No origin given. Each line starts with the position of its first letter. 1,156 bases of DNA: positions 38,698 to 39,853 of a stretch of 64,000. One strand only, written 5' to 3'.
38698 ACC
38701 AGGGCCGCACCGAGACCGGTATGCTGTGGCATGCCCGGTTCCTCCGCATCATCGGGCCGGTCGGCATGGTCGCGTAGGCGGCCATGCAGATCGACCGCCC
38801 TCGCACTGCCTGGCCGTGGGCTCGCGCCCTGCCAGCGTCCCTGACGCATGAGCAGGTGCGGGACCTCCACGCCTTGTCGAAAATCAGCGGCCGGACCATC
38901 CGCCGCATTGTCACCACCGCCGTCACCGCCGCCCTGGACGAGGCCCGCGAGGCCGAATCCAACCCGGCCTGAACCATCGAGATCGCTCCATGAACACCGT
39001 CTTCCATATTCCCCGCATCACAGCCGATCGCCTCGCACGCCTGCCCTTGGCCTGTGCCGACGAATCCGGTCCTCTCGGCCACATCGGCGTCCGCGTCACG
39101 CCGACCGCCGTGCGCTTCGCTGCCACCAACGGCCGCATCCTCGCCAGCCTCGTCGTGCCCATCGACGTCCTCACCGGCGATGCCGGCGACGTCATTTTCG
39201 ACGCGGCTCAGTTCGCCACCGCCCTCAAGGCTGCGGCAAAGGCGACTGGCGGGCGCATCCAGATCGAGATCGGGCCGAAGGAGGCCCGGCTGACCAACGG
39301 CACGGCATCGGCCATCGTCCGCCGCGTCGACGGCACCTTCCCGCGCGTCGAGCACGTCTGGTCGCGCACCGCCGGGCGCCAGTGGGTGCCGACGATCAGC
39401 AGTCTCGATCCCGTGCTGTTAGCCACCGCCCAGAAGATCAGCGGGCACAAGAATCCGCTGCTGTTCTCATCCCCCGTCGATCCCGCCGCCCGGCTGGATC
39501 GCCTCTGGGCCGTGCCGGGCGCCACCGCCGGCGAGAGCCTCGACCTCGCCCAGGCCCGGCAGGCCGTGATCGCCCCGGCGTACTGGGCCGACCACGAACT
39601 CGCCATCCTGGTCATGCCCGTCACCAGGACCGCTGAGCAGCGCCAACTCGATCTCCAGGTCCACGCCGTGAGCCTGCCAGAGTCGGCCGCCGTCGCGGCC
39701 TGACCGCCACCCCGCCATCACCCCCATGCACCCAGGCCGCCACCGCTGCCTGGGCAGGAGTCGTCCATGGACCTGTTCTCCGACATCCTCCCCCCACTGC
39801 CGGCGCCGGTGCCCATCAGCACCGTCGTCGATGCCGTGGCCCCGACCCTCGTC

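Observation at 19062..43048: ~24-kb integrated element beside tRNA-Gly with a near-complete private replisome and no recognisable virion or conjugation genes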

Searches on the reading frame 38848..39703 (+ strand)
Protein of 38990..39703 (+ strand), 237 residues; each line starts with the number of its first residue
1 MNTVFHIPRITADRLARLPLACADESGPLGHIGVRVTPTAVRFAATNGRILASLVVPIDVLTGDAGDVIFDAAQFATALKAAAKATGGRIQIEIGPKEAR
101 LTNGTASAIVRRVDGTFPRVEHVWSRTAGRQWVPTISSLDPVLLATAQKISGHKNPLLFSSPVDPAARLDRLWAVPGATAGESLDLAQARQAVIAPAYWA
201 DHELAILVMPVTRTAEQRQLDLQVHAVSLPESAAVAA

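Call 12: search_protein_families(library=pfam, max_evalue=0.01, proteins=[window:38990-39703:+, window:38848-39636:+])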
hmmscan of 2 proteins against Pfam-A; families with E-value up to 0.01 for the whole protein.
window:38990-39703:+ (237 aa): 1 family
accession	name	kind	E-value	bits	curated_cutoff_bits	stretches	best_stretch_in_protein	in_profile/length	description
PF02767.21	DNA_pol3_beta_2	-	0.0045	17.7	27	1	34-118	32-115/116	DNA polymerase III beta subunit, central domain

window:38848-39636:+ (262 aa): 0 families

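Call 14: search_protein_families(library=ncbifam, max_evalue=0.01, proteins=[window:38990-39703:+])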
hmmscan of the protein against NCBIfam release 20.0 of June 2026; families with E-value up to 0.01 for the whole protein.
window:38990-39703:+ (237 aa): 0 families

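Call 49: search_protein_families(library=phrogs, max_evalue=0.01, proteins=[window:38990-39703:+])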
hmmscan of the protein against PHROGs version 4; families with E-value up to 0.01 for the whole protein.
window:38990-39703:+ (237 aa): 1 family
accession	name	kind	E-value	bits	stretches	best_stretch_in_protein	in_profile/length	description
phrog_947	-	DNA, RNA and nucleotide metabolism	3.1e-06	27.4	1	37-128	161-250/368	DNA polymerase processivity factor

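Call 70: find_homologous_proteins(query=window:38990-39703:+, max_evalue=0.001)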
Query window:38990-39703:+ (237 aa): 108 proteins with E <= 0.001 among 5746 candidates.
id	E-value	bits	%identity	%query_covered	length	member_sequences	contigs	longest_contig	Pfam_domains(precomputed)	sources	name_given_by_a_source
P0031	4.2e-147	506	100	100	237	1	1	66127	-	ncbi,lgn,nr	ncbi:MAG: hypothetical protein J0M02_01060 [Planctomycetes bacterium]|nr:hypothetical protein [Planc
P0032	1.4e-126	439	86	99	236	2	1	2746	-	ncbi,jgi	jgi:hypothetical protein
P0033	4.4e-122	424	84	99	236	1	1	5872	-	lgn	-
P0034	4.7e-122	424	81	98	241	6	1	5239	-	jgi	jgi:hypothetical protein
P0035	6.6e-122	423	84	94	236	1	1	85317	-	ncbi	-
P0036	7.7e-122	423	84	99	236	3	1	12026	-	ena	-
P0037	5.4e-121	420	81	95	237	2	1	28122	-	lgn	-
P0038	9.8e-119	413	81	94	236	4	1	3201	-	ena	-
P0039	1.4e-117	409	79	94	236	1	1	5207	-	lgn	-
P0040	4.3e-117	408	79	97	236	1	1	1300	-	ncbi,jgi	-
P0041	1.4e-116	406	80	94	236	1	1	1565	-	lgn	-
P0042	1.4e-116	406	80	93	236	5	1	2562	-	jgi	-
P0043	2.5e-115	402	80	93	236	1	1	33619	-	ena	-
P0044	4.5e-115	401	76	99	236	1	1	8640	-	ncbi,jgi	jgi:hypothetical protein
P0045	6.0e-114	397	79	93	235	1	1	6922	-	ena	-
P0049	5.8e-113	394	78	93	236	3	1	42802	-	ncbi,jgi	jgi:hypothetical protein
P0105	2.1e-84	301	62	98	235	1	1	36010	-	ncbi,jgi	jgi:hypothetical protein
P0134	5.6e-56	208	46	98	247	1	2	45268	-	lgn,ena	-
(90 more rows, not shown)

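Call 71: find_encoding_contigs(protein=P0035, flank=10000, max_places=2)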
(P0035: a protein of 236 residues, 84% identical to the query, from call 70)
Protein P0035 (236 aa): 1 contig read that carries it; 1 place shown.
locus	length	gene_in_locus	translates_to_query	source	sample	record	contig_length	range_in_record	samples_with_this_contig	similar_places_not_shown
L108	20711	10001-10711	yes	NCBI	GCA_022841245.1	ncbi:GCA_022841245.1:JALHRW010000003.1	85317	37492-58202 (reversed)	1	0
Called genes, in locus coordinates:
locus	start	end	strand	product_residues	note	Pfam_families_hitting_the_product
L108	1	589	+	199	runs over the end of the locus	-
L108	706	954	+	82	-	-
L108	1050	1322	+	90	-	-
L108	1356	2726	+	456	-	-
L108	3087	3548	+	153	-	-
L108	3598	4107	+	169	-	PF07894:SACK1 (faint), PF13091:PLDc_2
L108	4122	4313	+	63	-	-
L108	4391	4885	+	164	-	-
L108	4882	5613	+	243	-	PF12705:PDDEXK_1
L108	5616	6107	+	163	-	-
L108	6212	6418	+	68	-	-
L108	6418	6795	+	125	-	-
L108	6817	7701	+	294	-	-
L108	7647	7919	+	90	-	-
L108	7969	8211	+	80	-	-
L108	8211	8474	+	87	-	-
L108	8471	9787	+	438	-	PF01068:DNA_ligase_A_M (weak)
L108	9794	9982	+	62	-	-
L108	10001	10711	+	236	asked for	-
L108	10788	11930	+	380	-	PF06067:DUF932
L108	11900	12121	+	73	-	-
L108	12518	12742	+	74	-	PF12728:HTH_17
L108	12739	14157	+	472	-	PF13148:DUF3987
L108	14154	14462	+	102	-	PF12728:HTH_17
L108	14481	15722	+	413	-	PF00589:Phage_integrase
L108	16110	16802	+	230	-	PF00149:Metallophos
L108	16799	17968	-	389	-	PF00899:ThiF, PF00581:Rhodanese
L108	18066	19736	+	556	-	PF16949:ABC_tran_2, PF09847:12TM_1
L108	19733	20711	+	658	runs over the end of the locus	-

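Call 72: find_encoding_contigs(protein=P0105, flank=10000, max_places=2)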
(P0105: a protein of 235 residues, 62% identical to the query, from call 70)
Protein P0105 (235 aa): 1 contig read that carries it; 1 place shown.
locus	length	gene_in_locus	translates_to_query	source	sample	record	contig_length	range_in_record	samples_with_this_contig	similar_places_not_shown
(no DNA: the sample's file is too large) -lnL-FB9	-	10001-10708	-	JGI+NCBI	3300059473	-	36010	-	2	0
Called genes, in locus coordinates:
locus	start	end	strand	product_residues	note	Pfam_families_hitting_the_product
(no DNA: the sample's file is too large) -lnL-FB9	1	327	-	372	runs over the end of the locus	-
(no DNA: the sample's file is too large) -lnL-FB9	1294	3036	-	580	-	PF00078:RVT_1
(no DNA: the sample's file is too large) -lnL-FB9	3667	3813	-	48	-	-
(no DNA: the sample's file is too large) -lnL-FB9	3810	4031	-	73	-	-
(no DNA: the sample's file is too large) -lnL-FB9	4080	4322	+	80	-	-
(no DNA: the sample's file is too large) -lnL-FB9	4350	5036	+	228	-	-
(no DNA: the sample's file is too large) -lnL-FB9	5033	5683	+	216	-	-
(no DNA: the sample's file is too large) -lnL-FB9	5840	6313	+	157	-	-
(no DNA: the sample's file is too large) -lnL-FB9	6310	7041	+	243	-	PF12705:PDDEXK_1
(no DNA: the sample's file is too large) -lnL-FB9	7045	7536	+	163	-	-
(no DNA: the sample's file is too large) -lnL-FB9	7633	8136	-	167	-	-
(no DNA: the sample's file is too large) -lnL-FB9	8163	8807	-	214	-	PF07719:TPR_2 (faint)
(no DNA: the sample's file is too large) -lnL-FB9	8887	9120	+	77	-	-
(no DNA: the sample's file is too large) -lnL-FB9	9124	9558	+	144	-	-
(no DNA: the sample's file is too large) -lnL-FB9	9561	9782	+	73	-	-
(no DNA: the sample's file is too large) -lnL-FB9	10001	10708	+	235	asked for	-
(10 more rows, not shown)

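Call 77: find_related_loci(query=A4, collection=viral_contigs, flank=10000)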
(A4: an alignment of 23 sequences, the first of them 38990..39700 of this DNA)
Query A4 (237 aa) in viral_contigs; peptide patterns used: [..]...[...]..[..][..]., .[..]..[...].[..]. (x = any residue, [..] = any of these).
15 stretches matched a pattern, but none encodes a relative of the query by tblastn (E <= 1e-3).

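Call 79: find_encoding_contigs(protein=P0049, flank=10000, max_places=2)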
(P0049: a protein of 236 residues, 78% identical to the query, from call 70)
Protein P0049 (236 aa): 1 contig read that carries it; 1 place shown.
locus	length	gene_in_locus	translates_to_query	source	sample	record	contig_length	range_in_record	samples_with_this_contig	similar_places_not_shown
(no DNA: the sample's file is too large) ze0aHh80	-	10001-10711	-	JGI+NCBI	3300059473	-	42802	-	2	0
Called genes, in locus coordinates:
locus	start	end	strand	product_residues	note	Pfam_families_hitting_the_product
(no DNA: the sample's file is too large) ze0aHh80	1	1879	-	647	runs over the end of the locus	PF19263:DUF5906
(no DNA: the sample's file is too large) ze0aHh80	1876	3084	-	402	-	PF22548:AEP-TOTE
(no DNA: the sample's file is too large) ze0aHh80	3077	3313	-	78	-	PF12728:HTH_17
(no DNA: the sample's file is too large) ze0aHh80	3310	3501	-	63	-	-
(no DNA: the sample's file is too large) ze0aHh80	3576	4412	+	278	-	-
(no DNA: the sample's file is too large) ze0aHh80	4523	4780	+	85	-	-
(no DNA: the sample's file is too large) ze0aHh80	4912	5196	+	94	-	-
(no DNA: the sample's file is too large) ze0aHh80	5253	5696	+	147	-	-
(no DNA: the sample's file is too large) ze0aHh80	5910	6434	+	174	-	-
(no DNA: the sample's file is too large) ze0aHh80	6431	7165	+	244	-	PF12705:PDDEXK_1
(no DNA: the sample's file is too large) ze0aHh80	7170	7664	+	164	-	-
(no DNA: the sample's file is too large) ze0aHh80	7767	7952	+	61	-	-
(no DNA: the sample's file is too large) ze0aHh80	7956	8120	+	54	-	-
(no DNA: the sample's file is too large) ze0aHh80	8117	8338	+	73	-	-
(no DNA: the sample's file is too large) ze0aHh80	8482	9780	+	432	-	-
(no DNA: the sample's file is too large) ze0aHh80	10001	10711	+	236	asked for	-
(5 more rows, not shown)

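Call 80: find_encoding_contigs(protein=P0134, flank=10000, max_places=2)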
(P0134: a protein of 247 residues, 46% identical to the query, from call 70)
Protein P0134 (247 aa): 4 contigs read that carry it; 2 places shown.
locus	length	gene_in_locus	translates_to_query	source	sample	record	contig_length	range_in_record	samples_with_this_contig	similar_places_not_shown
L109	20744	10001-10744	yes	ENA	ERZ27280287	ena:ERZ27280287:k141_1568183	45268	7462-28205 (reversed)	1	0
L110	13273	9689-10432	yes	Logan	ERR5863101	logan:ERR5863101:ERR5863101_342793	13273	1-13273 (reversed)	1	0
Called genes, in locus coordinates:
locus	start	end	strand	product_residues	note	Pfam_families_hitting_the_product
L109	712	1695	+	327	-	PF13155:Toprim_2 (weak)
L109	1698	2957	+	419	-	-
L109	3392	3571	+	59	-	PF12728:HTH_17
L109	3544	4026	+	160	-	-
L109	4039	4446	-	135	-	-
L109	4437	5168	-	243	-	PF03981:Ubiq_cyt_C_chap (weak)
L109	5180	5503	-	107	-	-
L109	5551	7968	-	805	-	PF13415:Beta-prop_FBX42 (weak), PF24681:Kelch_KLHDC2_KLHL20_DRC7, PF24981:Beta-prop_ATRN-LZTR1, PF24681:Kelch_KLHDC2_KLHL20_DRC7, PF13415:Beta-prop_FBX42, PF24981:Beta-prop_ATRN-LZTR1, PF07679:I-set, PF13927:Ig_3, +17 more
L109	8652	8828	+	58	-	-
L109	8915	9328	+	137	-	-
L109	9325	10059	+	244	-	PF01930:Cas_Cas4 (faint), PF12705:PDDEXK_1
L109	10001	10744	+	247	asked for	-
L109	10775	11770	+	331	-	PF06067:DUF932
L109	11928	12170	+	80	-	PF12728:HTH_17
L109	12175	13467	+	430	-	PF00589:Phage_integrase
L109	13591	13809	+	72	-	-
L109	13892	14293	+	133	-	-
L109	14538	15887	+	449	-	PF00206:Lyase_1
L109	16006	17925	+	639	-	PF00009:GTP_EFTU, PF22042:EF-G_D2, PF03144:GTP_EFTU_D2, PF00679:EFG_C, PF21018:BipA_C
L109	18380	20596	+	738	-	-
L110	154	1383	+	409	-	PF13155:Toprim_2 (weak)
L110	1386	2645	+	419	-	-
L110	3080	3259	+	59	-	PF12728:HTH_17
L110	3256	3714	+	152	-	-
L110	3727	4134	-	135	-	-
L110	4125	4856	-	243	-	PF03981:Ubiq_cyt_C_chap (weak)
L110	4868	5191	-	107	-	-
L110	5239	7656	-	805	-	PF13415:Beta-prop_FBX42 (weak), PF24681:Kelch_KLHDC2_KLHL20_DRC7, PF24981:Beta-prop_ATRN-LZTR1, PF24681:Kelch_KLHDC2_KLHL20_DRC7, PF13415:Beta-prop_FBX42, PF24981:Beta-prop_ATRN-LZTR1, PF07679:I-set, PF13927:Ig_3, +17 more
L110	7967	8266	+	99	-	-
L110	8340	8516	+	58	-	-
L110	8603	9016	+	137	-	-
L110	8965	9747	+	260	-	PF01930:Cas_Cas4 (faint), PF12705:PDDEXK_1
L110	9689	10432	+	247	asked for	-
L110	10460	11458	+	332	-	PF06067:DUF932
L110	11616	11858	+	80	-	PF12728:HTH_17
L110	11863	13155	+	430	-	PF00589:Phage_integrase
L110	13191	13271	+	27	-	?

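Call 84: predict_structure(alignment_id=A4)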
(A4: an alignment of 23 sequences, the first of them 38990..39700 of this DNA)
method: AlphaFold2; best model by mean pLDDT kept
length: 237 residues; sequences in the alignment: 23
mean_pLDDT: 87.4   pTM: 0.81
mean pLDDT of the five models: 87.4, 81.6, 77.1, 76.3, 60.7
residues with pLDDT >= 90: 138; 70-90: 68; 50-70: 30; < 50: 1
segments of 3 or more residues with pLDDT < 50: none
pLDDT, mean of each block of 10 residues (from residue 1): 92 95 93 97 96 96 96 96 88 97 93 93 86 84 95 93 82 66 74 87 94 68 71 56
secondary structure, 60 per line:
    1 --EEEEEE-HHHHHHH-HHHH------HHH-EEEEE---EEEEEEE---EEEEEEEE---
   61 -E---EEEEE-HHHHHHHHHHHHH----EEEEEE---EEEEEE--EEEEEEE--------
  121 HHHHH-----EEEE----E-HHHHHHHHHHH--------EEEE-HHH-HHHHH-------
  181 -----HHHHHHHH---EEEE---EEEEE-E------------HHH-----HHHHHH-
elements in order: E3-8 H10-16 H18-21 E32-36 E40-46 E50-57 E66-70 H72-84 E89-94 E98-103 E106-112 H121-125 E131-134 H141-151 E160-163 H169-173 H186-193 E197-200 E204-208 H231-236

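Call 88: fold_search(model_id=the predicted structure, library=pdb)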
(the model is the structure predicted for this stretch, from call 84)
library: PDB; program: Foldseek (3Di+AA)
matches with E <= 10: 1048; with E <= 0.001: 253
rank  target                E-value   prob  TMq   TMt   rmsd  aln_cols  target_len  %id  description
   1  8dt6_D                5.5e-09  1.00  0.51  0.34  10.4       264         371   14  Crystal Structure of DNA Polymerase III beta subunit from Elizabethkingia anophelis (released 2022-08-10)
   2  7azd_D                6.5e-09  1.00  0.52  0.35  10.7       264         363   16  DNA polymerase sliding clamp from Escherichia coli with peptide 20 bound (released 2021-12-01)
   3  3q4j_E                8.2e-09  1.00  0.54  0.37  10.2       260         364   17  Structure of a small peptide ligand bound to E.coli DNA sliding clamp (released 2011-12-28)
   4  4mjq_B                8.2e-09  1.00  0.55  0.37  10.2       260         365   17  E. coli sliding clamp in complex with Bromfenac (released 2013-09-18)
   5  8xla_A                8.2e-09  1.00  0.54  0.36  10.3       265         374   16  Mismatch Repair Complex (released 2025-04-16)
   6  3q4j_B                1.1e-08  1.00  0.53  0.36  10.6       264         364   17  Structure of a small peptide ligand bound to E.coli DNA sliding clamp (released 2011-12-28)
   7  7azc_B                1.1e-08  1.00  0.52  0.35  10.3       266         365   16  DNA polymerase sliding clamp from Escherichia coli with peptide 22 bound (released 2021-12-01)
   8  3q4l_A                1.2e-08  1.00  0.53  0.36  10.7       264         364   17  Structure of a small peptide ligand bound to E.coli DNA sliding clamp (released 2011-12-28)
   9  7azc_C                1.4e-08  1.00  0.53  0.35  10.4       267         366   16  DNA polymerase sliding clamp from Escherichia coli with peptide 22 bound (released 2021-12-01)
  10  8dt6_A                1.4e-08  1.00  0.47  0.32  10.7       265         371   14  Crystal Structure of DNA Polymerase III beta subunit from Elizabethkingia anophelis (released 2022-08-10)
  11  3q4j_C                1.7e-08  1.00  0.53  0.36  10.6       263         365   17  Structure of a small peptide ligand bound to E.coli DNA sliding clamp (released 2011-12-28)
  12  7azg_G                1.8e-08  1.00  0.53  0.36  10.7       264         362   17  DNA polymerase sliding clamp from Escherichia coli with peptide 4 bound (released 2021-12-01)
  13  6e8d_C                2.0e-08  1.00  0.52  0.29  10.1       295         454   10  Crystal structure of the Bacillus subtilis sliding clamp-MutL complex. (released 2019-05-01)
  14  4k3o_A                2.3e-08  1.00  0.55  0.38  10.3       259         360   17  E. coli sliding clamp in complex with AcQADLF (released 2013-05-01)
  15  8xla_B                2.5e-08  1.00  0.55  0.37  10.3       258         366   16  Mismatch Repair Complex (released 2025-04-16)
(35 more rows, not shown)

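Call 122: search_protein_families(library=pfam, max_evalue=0.01, proteins=[L108:1356-2726:+, L108:6817-7701:+, L109:1698-2957:+, L109:712-1695:+, L108:12739-14157:+])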
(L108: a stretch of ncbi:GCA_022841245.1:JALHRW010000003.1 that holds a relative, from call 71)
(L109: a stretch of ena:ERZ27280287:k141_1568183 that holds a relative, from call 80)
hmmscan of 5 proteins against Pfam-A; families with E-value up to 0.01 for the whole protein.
L108:1356-2726:+ (456 aa): 1 family
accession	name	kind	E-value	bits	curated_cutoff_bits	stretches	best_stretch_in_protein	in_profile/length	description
PF20184.3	DUF6547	-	0.0013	19.5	27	1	182-247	23-87/117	Family of unknown function (DUF6547)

L108:6817-7701:+ (294 aa): 0 families

L109:1698-2957:+ (419 aa): 1 family
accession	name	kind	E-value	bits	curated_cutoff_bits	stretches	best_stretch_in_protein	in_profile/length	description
PF13476.12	AAA_23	-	0.0097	17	27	0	125-197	20-69/201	AAA domain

L109:712-1695:+ (327 aa): 2 families
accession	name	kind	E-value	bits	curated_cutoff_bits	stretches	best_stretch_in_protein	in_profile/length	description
PF13155.12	Toprim_2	-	1.3e-06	29.1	22.1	1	177-257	3-88/88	Toprim-like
PF13362.12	Toprim_3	-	2.5e-05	25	27.2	1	174-259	2-91/95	Toprim domain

L108:12739-14157:+ (472 aa): 1 family
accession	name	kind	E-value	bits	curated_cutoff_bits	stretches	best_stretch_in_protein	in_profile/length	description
PF13148.11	DUF3987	-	2.9e-48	165.4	27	2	138-369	124-362/364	Protein of unknown function (DUF3987)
